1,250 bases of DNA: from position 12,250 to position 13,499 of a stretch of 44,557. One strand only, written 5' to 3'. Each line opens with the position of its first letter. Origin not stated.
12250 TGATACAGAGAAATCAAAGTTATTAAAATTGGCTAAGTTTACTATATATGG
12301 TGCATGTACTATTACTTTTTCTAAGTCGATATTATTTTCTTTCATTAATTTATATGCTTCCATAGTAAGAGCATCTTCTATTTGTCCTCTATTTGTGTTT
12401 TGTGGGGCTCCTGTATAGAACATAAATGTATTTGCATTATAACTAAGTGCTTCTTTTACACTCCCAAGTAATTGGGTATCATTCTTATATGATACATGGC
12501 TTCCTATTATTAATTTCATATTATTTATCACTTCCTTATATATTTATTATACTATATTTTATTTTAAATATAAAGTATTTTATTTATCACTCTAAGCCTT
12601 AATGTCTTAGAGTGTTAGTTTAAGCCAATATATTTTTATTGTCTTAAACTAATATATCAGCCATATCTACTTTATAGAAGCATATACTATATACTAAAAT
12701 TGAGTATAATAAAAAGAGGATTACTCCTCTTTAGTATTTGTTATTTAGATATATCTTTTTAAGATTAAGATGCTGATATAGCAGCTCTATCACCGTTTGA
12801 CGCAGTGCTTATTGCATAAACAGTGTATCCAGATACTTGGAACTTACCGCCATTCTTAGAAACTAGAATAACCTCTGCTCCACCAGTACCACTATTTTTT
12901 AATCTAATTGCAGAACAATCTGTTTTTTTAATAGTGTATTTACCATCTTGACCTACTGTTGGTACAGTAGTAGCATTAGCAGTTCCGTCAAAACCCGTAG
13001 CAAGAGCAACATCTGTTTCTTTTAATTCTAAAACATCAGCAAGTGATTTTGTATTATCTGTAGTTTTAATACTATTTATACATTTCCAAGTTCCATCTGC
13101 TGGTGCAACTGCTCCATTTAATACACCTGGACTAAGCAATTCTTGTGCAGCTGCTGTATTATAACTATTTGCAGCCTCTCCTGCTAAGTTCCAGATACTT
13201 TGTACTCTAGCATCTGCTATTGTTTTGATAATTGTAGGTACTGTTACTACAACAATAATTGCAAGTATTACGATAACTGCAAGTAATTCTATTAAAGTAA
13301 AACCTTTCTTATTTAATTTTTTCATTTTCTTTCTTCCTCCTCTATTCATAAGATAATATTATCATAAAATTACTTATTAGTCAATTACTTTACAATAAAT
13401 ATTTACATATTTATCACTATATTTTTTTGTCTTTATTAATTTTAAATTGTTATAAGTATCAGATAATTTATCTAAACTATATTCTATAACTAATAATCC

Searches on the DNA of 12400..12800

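Call 29: search_rna_families(source=window, start=12400, end=12800, threshold=evalue, max_evalue=10)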
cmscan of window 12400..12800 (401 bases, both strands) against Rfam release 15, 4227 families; matches with E-value up to 10: 3.
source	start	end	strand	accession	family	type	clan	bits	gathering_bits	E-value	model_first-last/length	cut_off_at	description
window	12616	12660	-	RF02584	KRAS_3UTR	Cis-reg;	-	20.1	49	8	1-49/49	no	KRAS 3' UTR cis-regulatory element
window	12582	12658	-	RF04348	Plastid-psbM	Cis-reg;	-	18.1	52.7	6.8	1-79/79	no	Plastid-psbM 3UTR RNA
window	12707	12760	+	RF02892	SR6_antitoxin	Gene; antisense;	-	15.1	55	6.9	1-104/104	no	Bacillus SR6 antitoxin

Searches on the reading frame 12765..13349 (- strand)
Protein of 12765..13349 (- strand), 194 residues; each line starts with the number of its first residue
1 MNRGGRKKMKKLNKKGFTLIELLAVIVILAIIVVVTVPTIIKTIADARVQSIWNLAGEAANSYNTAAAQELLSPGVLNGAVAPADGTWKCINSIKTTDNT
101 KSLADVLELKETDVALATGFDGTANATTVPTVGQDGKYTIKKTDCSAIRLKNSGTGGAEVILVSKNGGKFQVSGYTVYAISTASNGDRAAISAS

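Call 60: search_protein_families(library=pfam, proteins=[window:12765-13349:-], max_evalue=0.01)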
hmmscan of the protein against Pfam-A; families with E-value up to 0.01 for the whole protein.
window:12765-13349:- (194 aa): 1 family
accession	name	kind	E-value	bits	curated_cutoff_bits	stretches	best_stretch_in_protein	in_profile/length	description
PF07963.17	N_methyl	-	1e-07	31.6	21.2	1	13-35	3-25/27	Prokaryotic N-terminal methylation motif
